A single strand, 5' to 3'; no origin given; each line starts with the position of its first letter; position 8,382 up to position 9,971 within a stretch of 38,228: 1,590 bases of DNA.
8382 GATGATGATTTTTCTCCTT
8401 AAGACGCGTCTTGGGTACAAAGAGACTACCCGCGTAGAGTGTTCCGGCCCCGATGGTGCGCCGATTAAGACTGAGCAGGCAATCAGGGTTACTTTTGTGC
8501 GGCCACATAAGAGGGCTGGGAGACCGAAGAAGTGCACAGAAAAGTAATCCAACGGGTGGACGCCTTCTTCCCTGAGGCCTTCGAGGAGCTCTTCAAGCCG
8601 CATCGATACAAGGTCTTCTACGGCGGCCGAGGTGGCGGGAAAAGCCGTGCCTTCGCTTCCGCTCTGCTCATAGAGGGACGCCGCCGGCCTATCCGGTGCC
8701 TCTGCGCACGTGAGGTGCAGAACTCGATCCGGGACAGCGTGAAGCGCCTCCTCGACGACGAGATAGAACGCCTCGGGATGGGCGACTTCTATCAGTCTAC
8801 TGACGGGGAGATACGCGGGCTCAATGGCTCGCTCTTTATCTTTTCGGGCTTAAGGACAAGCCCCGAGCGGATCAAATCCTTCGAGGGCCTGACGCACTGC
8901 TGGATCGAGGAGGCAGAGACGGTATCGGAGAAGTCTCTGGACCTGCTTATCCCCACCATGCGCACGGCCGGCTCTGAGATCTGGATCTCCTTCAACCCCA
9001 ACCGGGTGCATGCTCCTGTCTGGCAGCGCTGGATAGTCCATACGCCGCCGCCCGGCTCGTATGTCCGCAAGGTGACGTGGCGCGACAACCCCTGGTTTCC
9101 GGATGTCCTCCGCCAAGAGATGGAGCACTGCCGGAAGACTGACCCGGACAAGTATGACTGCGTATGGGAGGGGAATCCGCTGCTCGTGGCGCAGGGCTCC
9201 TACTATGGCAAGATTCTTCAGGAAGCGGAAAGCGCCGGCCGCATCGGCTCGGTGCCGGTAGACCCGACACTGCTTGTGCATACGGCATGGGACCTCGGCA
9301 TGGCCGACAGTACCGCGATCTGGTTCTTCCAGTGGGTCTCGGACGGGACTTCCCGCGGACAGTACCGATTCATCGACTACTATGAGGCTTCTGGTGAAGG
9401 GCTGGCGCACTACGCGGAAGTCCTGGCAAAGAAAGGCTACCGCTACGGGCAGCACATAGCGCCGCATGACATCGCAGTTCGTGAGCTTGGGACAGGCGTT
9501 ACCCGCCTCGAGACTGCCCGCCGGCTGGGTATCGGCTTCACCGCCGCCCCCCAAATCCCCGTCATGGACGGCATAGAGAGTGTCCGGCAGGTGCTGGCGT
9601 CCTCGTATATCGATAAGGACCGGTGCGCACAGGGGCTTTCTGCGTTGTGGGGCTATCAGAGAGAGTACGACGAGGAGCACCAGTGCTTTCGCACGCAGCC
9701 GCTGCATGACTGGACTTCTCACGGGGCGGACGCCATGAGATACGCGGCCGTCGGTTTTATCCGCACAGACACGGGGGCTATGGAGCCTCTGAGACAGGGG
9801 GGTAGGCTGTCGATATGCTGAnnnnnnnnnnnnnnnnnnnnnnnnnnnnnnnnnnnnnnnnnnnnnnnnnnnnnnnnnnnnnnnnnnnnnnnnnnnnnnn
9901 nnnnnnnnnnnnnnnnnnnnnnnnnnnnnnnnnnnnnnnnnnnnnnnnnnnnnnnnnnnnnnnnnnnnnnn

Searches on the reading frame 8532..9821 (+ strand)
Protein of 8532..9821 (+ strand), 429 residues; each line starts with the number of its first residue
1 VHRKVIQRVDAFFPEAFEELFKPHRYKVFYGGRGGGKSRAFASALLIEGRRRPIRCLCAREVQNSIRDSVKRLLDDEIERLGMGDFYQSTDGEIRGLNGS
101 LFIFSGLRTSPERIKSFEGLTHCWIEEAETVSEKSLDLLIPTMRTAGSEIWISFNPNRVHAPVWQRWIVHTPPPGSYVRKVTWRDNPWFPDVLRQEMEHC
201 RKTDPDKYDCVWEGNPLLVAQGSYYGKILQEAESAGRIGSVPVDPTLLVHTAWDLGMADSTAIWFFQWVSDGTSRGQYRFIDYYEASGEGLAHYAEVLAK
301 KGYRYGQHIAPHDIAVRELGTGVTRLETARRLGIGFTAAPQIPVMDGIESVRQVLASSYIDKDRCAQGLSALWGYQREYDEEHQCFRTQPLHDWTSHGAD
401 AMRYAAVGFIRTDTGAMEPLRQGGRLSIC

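Call 19: search_protein_families(library=pfam, proteins=[window:8532-9821:+], max_evalue=0.01)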
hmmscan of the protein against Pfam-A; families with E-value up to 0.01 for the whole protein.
window:8532-9821:+ (429 aa): 1 family
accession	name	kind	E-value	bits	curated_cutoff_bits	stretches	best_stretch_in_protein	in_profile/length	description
PF04466.19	Terminase_3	-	5.3e-40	137.6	23.2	1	24-214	2-200/201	Phage terminase large subunit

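Call 54: search_dna_similar(query=window:8532-9821:+, collection=phages, mode=protein, max_rows=15)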
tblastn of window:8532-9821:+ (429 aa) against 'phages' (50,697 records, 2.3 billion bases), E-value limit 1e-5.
Records with a match: 1956; places in all: 1959; records where one place covers at least 80% of the query: 399.
Best place of each record, by identity: <60% 1956.
By first word of the organism name: Vibrio 451; Pseudomonas 382; Salmonella 135; Staphylococcus 113; Klebsiella 96; Acinetobacter 85; Enterococcus 82; Escherichia 65; Streptococcus 48; Clostridium 38; and 89 more.
By host as written in the record: - 510; Pseudomonas aeruginosa 156; Pseudomonas aeruginosa PAO1 91; Klebsiella pneumoniae 51; Acinetobacter baumannii 42; Staphylococcus aureus 32; Pseudomonas sp. 30; Vibrio cyclitrophicus 30; and 480 more.
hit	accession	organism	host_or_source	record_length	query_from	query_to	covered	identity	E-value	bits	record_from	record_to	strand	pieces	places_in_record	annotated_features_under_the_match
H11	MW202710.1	Caudoviricetes sp.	Manatee Spring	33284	13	409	93%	43.6%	9e-105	346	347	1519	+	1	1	terminase large subunit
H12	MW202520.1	Caudoviricetes sp.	Manatee Spring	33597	11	407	93%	43.5%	7e-99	329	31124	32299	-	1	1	terminase large subunit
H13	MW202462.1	Caudoviricetes sp.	Manatee Spring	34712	13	409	93%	43.3%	6e-103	341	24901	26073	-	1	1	phage terminase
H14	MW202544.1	Bacteriophage sp.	Manatee Spring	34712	13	409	93%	43.3%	6e-103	341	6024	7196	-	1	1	phage terminase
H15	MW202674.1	Caudoviricetes sp.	Manatee Spring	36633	11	403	92%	43.2%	2e-99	330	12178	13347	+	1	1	terminase large subunit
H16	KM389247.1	Pseudomonas phage JBD90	-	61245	9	405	93%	41.9%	7e-82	280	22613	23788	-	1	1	record has no annotation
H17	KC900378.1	Pseudomonas phage LKA5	Pseudomonas aeruginosa PAO1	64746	9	405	93%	41.9%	1e-81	280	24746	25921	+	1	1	terminase large subunit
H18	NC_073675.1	Pseudomonas phage LKA5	Pseudomonas aeruginosa PAO1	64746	9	405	93%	41.9%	1e-81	280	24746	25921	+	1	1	terminase large subunit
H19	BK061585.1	Pseudomonas phage vB_PaeP-D14I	Pseudomonas aeruginosa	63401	9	405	93%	41.9%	1e-81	279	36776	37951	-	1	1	phage terminase, large subunit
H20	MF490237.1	Pseudomonas phage vB_PaeP_E220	-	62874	9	405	93%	41.9%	1e-81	279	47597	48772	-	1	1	hypothetical protein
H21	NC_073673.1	Pseudomonas phage vB_PaeP_E220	-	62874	9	405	93%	41.9%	1e-81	279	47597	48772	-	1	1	hypothetical protein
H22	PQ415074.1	Pseudomonas phage Baskent_P6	Pseudomonas aeruginosa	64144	9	406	93%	41.5%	2e-81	279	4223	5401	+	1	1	terminase large subunit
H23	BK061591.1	Pseudomonas phage vB_PaeP-D14S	Pseudomonas aeruginosa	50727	9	405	93%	41.6%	2e-81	279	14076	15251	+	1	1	phage terminase, large subunit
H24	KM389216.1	Pseudomonas phage F_ET605sp/Pa1651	-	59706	9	405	93%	41.6%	2e-81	279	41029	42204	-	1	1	record has no annotation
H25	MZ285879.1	Pseudomonas phage PA8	Pseudomonas aeruginosa PAO1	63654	9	405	93%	41.6%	2e-81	279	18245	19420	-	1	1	putative terminase large subunit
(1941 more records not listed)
